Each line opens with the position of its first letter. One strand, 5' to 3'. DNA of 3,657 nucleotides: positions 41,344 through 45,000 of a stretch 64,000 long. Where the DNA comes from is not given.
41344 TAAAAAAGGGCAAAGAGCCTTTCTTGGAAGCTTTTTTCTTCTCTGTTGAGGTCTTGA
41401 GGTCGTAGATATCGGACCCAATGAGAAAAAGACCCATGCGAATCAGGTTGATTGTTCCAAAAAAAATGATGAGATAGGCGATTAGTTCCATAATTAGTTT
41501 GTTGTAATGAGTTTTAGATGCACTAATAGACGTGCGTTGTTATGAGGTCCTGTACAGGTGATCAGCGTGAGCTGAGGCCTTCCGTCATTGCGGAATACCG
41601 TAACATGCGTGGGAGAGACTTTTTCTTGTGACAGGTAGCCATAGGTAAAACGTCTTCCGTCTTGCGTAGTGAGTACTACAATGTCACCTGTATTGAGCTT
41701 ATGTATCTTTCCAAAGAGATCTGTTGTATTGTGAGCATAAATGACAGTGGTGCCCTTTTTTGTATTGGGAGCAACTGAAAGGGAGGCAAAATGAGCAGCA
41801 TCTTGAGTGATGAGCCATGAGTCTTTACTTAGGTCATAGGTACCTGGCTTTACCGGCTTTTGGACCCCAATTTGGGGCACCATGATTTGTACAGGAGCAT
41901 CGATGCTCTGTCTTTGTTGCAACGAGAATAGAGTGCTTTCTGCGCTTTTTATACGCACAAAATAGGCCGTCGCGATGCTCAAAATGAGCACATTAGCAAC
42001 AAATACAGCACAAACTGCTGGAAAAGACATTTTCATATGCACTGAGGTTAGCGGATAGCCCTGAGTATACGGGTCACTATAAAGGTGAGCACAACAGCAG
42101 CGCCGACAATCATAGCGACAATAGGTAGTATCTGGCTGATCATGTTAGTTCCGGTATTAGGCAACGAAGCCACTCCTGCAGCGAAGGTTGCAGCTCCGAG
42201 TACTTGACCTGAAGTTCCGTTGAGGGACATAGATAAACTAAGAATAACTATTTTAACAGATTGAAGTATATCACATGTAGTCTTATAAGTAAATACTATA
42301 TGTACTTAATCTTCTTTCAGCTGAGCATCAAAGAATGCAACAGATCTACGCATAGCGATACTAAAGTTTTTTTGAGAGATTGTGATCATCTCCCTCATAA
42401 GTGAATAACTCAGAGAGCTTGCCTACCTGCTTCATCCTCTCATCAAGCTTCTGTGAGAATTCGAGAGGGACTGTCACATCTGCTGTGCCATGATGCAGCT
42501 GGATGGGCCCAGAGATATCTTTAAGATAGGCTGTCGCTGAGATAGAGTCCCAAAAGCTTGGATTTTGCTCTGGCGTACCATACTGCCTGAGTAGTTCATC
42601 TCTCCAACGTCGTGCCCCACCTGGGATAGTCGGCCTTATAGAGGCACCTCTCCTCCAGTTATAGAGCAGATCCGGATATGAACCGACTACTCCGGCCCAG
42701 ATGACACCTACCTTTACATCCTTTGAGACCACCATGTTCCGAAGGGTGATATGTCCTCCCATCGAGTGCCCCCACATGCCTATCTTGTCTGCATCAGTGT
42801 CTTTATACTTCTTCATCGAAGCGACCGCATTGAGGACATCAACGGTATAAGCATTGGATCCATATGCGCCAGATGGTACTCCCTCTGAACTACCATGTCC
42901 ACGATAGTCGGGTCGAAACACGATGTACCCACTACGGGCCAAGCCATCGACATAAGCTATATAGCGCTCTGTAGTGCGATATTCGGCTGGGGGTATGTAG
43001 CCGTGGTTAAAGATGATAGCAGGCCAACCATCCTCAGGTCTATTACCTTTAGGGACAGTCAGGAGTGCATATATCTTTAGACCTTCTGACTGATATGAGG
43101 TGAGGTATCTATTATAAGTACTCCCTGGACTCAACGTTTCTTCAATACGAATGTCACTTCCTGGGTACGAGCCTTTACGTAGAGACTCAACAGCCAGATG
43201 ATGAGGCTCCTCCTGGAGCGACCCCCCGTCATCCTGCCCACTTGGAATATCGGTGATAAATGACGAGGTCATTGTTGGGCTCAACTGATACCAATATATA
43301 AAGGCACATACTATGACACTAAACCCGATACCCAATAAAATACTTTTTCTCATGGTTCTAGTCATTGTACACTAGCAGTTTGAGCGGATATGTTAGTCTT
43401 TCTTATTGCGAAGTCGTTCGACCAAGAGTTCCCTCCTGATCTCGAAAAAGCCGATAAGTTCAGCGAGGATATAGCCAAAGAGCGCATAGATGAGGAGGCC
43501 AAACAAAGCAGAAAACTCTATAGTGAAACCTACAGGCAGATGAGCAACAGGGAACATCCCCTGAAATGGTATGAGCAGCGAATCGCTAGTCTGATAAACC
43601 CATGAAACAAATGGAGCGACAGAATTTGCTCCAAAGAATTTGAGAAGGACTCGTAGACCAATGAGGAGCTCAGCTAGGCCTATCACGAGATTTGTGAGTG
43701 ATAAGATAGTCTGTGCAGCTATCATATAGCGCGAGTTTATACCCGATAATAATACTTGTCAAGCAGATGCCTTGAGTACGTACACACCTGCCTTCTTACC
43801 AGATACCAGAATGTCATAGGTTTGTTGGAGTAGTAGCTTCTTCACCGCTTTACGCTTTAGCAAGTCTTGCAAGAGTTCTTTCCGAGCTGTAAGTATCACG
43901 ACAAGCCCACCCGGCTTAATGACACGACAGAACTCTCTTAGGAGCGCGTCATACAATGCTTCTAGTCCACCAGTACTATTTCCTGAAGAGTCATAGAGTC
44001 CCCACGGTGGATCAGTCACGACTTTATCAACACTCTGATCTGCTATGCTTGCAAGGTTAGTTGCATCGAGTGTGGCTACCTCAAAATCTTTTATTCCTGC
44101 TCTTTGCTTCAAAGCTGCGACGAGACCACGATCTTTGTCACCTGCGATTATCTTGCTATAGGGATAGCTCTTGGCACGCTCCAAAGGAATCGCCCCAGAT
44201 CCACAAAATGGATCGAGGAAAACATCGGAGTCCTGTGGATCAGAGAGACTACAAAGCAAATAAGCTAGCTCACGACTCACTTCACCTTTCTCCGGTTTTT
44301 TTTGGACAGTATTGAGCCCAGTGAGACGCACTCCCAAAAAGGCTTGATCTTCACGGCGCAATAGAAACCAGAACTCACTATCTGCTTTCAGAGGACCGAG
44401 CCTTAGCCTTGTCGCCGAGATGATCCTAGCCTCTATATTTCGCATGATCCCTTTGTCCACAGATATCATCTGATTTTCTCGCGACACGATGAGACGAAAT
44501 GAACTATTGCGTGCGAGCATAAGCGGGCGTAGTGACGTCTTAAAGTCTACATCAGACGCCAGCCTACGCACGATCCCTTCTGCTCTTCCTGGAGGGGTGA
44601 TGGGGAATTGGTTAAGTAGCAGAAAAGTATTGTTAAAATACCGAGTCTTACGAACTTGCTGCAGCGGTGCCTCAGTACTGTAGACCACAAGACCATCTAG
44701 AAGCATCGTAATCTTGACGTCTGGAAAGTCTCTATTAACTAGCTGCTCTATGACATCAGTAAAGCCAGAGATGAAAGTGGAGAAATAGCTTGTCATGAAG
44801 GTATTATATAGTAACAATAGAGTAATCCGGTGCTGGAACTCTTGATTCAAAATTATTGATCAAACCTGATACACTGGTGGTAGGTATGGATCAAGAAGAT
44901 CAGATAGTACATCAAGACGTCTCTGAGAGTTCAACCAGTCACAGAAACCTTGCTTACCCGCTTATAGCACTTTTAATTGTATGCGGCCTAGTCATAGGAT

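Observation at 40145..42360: Operon of a 60-aa 'sorting-signal-only' LPXTG protein, a sortase and a processive GT2 polysaccharide synthase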

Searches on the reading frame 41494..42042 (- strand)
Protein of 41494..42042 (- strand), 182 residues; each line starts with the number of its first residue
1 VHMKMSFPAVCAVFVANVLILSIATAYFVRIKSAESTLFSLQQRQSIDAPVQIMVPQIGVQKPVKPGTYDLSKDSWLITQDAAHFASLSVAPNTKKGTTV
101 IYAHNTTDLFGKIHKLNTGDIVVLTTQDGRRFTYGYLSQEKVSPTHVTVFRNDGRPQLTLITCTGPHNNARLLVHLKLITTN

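Call 3: search_protein_families(library=pfam, proteins=[window:41494-42042:-], max_evalue=0.01)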
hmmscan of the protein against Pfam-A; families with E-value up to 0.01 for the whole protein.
window:41494-42042:- (182 aa): 1 family
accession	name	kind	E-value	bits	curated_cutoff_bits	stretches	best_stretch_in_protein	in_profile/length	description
PF04203.18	Sortase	-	1.7e-21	76.7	26.6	1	53-178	1-124/125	Sortase domain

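Call 4: search_protein_families(library=ncbifam, proteins=[window:41494-42042:-], max_evalue=0.01)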
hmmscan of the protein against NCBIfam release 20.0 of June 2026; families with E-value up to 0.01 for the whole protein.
window:41494-42042:- (182 aa): 7 families
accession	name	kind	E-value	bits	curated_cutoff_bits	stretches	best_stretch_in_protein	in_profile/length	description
TIGR01076.1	sortase_fam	subfamily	2e-11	43.8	39.35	1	53-180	3-129/136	sortase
NF033745.1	class_C_sortase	subfamily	1.2e-10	41.5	160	1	51-175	94-217/220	class C sortase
NF033748.1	class_F_sortase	subfamily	1.3e-09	37.8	166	1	46-169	7-139/155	class F sortase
NF033747.1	class_E_sortase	subfamily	2.3e-08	34.1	160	1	48-179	69-206/211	class E sortase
NF058671.1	sortase_SrtD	exception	8.5e-08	32.1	140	1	51-163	65-168/187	class D sortase, LPxTATN-specific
TIGR03784.1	marine_sortase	equivalog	4.2e-07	29.8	158.25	1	90-168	84-160/174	class GN sortase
NF033746.1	class_D_sortase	subfamily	5e-07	29.6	165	1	51-163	11-114/135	class D sortase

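Call 7: find_homologous_proteins(query=window:41494-42042:-, max_evalue=0.001)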
Query window:41494-42042:- (182 aa): 1 proteins with E <= 0.001 among 45 candidates.
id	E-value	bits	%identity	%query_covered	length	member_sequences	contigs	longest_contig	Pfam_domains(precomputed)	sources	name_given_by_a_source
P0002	2.1e-112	391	100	98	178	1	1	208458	PF04203.19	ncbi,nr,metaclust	ncbi:MAG: Sortase family protein [Microgenomates bacterium OLB22]|nr:MAG: Sortase family protein [Mi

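Call 15: search_protein_representatives(protein=window:41494-42042:-)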
Query: 182 residues. Proteins with E-value up to 0.001 (for the whole library): 1933; up to 1e-10: 632; up to 1e-30: 6. The best 150 are listed.
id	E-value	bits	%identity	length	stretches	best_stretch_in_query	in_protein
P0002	6.7e-113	390.7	100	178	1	5-182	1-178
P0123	5.0e-40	153.6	44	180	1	3-180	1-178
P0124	3.4e-36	141.2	41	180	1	4-179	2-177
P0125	7.7e-35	136.8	38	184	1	3-181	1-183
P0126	3.2e-34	134.7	43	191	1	39-179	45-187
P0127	5.5e-31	124.2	38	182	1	13-178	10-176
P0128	1.5e-30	122.8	41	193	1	10-179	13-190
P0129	2.1e-29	119.1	44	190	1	48-180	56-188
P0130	7.7e-29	117.2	35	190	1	9-178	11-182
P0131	1.9e-28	116.0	49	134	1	52-178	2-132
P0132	8.5e-28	113.8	39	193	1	30-177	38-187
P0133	4.4e-27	111.5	36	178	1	13-181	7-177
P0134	5.2e-27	111.3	41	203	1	48-178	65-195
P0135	1.8e-26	109.6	31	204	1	4-174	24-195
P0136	3.5e-26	108.6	35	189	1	35-178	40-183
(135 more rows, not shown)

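Call 32: search_solved_structures(query=window:41494-42042:-, max_evalue=0.001)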
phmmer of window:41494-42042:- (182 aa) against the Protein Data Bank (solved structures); distinct sequences matched with E-value up to 0.001: 9.
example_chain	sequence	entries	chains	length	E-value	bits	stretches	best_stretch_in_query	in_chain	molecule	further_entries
3rcc_A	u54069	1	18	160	1.7e-07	34.8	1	108-180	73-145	Sortase SrtA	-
7s56_A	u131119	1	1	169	1.8e-07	34.6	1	108-180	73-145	Class A sortase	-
8t28_A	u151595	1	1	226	0.00011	25.6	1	51-169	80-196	Class C sortase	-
2xwg_A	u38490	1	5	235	0.00013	25.4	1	50-174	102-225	SORTASE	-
4tqx_A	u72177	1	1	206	0.00028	24.2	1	106-175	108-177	Sortase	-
4g1h_A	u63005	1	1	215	0.0003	24.2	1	52-175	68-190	Sortase family protein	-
2kw8_A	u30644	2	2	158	0.00062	23.1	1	94-173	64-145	LPXTG-site transpeptidase family protein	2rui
5hu4_A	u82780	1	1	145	0.00072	22.9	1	103-173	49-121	Cysteine protease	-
7cg9_A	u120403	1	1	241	0.00089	22.6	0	46-174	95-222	Class C sortase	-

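Call 53: find_related_loci(query=A4, collection=metagenome_contigs, flank=3000)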
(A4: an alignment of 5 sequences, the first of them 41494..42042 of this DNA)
Query A4 (182 aa) in metagenome_contigs; peptide patterns used: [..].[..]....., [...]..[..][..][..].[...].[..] (x = any residue, [..] = any of these).
571 stretches matched a pattern; 23 encode a relative of the query (tblastn E <= 1e-3); 23 distinct loci.
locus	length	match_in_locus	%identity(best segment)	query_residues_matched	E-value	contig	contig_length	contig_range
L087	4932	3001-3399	47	47-179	1e-42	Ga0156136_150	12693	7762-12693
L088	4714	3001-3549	37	3-181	4e-42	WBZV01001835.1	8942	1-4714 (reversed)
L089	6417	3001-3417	45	41-179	5e-39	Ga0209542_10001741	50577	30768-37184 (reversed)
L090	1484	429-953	29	5-180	6e-24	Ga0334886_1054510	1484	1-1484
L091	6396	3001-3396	34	50-180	2e-23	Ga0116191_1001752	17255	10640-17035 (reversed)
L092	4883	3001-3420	32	42-180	3e-23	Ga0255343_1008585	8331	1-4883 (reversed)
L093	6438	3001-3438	32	34-180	7e-23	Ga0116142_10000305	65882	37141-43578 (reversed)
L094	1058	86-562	30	16-180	5e-20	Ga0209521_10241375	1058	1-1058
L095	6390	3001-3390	32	47-179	3e-19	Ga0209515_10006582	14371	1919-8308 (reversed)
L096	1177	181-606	31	39-178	2e-19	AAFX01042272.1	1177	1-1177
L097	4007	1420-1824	31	42-179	3e-19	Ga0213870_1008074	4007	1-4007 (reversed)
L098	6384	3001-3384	30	48-178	2e-18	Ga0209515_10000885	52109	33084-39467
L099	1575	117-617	28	8-178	2e-18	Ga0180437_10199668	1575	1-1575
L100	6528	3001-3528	28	2-179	2e-17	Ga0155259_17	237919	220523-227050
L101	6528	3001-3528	28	2-179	2e-17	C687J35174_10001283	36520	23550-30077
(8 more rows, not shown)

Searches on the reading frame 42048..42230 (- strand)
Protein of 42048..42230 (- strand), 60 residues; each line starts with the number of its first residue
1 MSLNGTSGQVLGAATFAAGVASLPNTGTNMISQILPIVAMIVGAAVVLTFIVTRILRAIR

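Call 3: search_protein_families(library=pfam, proteins=[window:42048-42230:-], max_evalue=0.01)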
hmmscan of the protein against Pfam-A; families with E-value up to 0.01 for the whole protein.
window:42048-42230:- (60 aa): 1 family
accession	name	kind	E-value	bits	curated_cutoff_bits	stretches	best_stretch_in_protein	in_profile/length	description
PF19199.5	Phage_coatGP8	-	0.00083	19.9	24.6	1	17-49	28-60/69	Phage major coat protein, Gp8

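Call 4: search_protein_families(library=ncbifam, proteins=[window:42048-42230:-], max_evalue=0.01)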
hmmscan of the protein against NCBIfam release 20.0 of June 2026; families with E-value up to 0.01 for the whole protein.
window:42048-42230:- (60 aa): 0 families

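Call 5: find_homologous_proteins(query=window:42048-42230:-, max_evalue=0.01)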
Query window:42048-42230:- (60 aa): 1 proteins with E <= 0.01 among 2 candidates.
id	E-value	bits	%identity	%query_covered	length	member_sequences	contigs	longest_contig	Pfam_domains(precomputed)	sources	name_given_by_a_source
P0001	6.8e-27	109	100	100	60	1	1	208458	-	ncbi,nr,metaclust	ncbi:MAG: hypothetical protein UZ21_OP11001000247 [Microgenomates bacterium OLB22]|nr:MAG: hypotheti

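Call 73: search_protein_families(library=ncbifam, proteins=[window:42048-42230:-], max_evalue=10)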
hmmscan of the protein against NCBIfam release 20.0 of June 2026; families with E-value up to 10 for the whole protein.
window:42048-42230:- (60 aa): 1 family
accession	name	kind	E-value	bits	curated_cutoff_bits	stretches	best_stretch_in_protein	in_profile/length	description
TIGR01167.1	LPXTG_anchor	domain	1.4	9.7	15.9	1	22-48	1-28/34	LPXTG cell wall anchor domain-containing protein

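Call 85: predict_structure(protein=window:42051-42230:-)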
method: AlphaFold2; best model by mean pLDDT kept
length: 60 residues; sequences in the alignment: 1
mean_pLDDT: 74.8   pTM: 0.40
mean pLDDT of the five models: 74.8, 72.8, 72.8, 69.3, 68.1
residues with pLDDT >= 90: 1; 70-90: 43; 50-70: 15; < 50: 1
segments of 3 or more residues with pLDDT < 50: none
pLDDT, mean of each block of 10 residues (from residue 1): 64 77 65 75 84 84
secondary structure, 60 per line:
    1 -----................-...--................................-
elements in order: H6-21 H28-59

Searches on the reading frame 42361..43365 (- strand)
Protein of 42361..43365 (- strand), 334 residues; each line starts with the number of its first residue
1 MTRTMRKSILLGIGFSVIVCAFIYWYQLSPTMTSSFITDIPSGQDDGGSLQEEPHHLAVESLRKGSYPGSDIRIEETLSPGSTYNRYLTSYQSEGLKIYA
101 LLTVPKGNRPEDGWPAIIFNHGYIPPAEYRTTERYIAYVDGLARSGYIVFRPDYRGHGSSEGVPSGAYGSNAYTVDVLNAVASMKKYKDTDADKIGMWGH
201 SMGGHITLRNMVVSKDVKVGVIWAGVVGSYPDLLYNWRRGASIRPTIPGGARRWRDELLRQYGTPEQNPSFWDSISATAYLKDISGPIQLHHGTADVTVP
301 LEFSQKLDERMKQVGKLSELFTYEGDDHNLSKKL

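Call 3: search_protein_families(library=pfam, proteins=[window:42361-43365:-], max_evalue=0.01)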
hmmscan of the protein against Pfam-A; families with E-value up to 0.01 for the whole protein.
window:42361-43365:- (334 aa): 13 families
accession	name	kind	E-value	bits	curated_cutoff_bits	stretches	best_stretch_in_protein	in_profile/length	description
PF12146.15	Hydrolase_4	-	2.6e-16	60.1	27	1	117-224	7-107/239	Serine aminopeptidase, S33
PF00326.27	Peptidase_S9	-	3.2e-13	50.1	22.6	1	142-332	10-191/213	Prolyl oligopeptidase family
PF12697.13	Abhydrolase_6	-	2.8e-12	48.2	26.3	1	134-275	15-154/217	Alpha/beta hydrolase family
PF02129.25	Peptidase_S15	-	1.1e-11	45.4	23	1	95-247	2-148/262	X-Pro dipeptidyl-peptidase (S15 family)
PF20434.5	BD-FAE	-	3.2e-11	43.6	26.8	2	264-310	168-214/215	BD-FAE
PF01738.24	DLH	-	5.4e-10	39.7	21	2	278-329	136-187/217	Dienelactone hydrolase family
PF00561.26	Abhydrolase_1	-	2e-09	37.9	25.8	1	115-208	1-84/245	alpha/beta hydrolase fold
PF03583.20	LIP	-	2e-05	24.5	23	1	138-208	18-86/286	Secretory lipase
PF02230.22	Abhydrolase_2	-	2.7e-05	24.6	23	1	287-332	158-203/217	Phospholipase/Carboxylesterase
PF05448.18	AXE1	-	3.8e-05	23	21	0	84-161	57-125/321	Acetyl xylan esterase (AXE1)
PF07859.19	Abhydrolase_3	-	0.00018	21.8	25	1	175-329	53-207/210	alpha/beta hydrolase fold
PF03403.19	PAF-AH_p_II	-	0.00046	19.3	20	0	109-158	95-139/372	Platelet-activating factor acetylhydrolase, isoform II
PF08840.17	BAAT_C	-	0.0014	19.2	20.9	1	179-330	8-160/210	BAAT / Acyl-CoA thioester hydrolase C terminal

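Call 4: search_protein_families(library=ncbifam, proteins=[window:42361-43365:-], max_evalue=0.01)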
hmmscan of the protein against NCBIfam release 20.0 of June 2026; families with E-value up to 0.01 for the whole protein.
window:42361-43365:- (334 aa): 17 families
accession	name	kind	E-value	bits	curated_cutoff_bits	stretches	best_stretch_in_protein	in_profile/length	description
NF047920.1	lactonase_UilS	equivalog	1.9e-10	41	400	1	111-218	21-123/285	UilS family quorum-quenching N-acyl-homoserine lactonase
NF007857.0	PRK10566.1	equivalog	2.6e-07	30.7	201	1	98-320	12-221/249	esterase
NF050057.1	e_dPHAmcl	equivalog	2.5e-06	26.9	270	1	103-135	36-68/252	extracellular medium-chain-length polyhydroxyalkanoate depolymerase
NF033523.0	lasso_peptidase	equivalog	9.2e-06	24.7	400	1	177-329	478-615/638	Atxe2 family lasso peptide isopeptidase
NF053518.1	DipepPtdsDpp5Prph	equivalog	0.00016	20.4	900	1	77-205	390-518/655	dipeptidyl-peptidase Dpp5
NF041096.1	esterase_EstD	equivalog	0.00021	20.4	600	1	97-222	146-270/421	esterase EstD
NF052610.1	macro_16_ester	equivalog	0.00025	20.5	420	0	280-331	218-265/281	alpha/beta fold macrolide esterase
TIGR02427.1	protocat_pcaD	equivalog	0.00032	20.2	255.85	1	146-209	39-95/251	3-oxoadipate enol-lactonase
NF041759.1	mac_hydro_EstT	equivalog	0.00038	19.7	450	0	138-207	42-107/278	macrolide hydrolase EstT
TIGR00976.1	CocE_NonD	subfamily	0.0005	19.2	66.3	1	95-163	6-70/550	CocE/NonD family hydrolase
TIGR03100.1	hydr1_PEP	hypoth_equivalog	0.00061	19.2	168.45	1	138-200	49-107/274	hydrolase 1, exosortase A system-associated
NF051488.1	bifunc_PcaDC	exception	0.0014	17.8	390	1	142-209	35-94/375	bifunctional 3-oxoadipate enol-lactonase/4-carboxymuconolactone decarboxylase PcaDC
TIGR01607.1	PST-A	paralog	0.0034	16.5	218.25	0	138-186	66-114/332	Plasmodium subtelomeric family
NF053693.1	esterase_mleCBF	exception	0.0049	16.3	564.5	0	281-330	217-262/279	CBF family alpha/beta fold macrolide esterase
NF053684.1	esterase_mleBCA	exception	0.0058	15.8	570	0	138-210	43-111/281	BCA family alpha/beta fold macrolide esterase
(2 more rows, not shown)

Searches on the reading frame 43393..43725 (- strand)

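Call 3: search_protein_families(library=pfam, proteins=[window:43393-43725:-], max_evalue=0.01)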
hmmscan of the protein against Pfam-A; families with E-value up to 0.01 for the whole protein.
window:43393-43725:- (110 aa): 1 family
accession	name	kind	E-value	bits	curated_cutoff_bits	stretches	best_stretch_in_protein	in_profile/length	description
PF02325.22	YGGT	-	3.8e-07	30.9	27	1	13-86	2-69/70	YGGT family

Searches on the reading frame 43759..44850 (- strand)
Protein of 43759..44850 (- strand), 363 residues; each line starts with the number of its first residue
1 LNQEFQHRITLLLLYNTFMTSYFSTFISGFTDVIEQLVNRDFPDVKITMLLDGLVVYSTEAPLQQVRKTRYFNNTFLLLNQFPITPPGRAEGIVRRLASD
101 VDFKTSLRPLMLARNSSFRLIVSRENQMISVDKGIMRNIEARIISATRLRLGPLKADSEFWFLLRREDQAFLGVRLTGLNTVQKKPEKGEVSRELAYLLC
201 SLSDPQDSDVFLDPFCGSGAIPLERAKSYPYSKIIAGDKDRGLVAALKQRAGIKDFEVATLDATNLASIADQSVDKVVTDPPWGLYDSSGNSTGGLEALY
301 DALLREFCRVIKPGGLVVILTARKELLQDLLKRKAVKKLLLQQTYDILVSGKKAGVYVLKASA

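Call 3: search_protein_families(library=pfam, proteins=[window:43759-44850:-], max_evalue=0.01)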
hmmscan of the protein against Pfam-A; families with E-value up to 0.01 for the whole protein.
window:43759-44850:- (363 aa): 7 families
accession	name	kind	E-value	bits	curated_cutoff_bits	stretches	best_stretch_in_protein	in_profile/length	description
PF01170.24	UPF0020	-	6.7e-24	85.1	22.3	1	188-339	9-184/197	RMKL-like, methyltransferase domain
PF13847.12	Methyltransf_31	-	1.6e-08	34.8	27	1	208-334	4-126/145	Methyltransferase domain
PF13649.12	Methyltransf_25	-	2.2e-05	25.5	27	1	212-315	2-97/97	Methyltransferase domain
PF08241.18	Methyltransf_11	-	2.8e-05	25.1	21.2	0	213-278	2-65/95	Methyltransferase domain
PF05175.20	MTS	-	5.7e-05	23.3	23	1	199-334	24-153/170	Methyltransferase small domain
PF03602.21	Cons_hypoth95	-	6.5e-05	23.1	24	1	208-324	42-155/182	Conserved hypothetical protein 95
PF02390.23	Methyltransf_4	-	0.0049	16.8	24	0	210-278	4-77/173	Putative methyltransferase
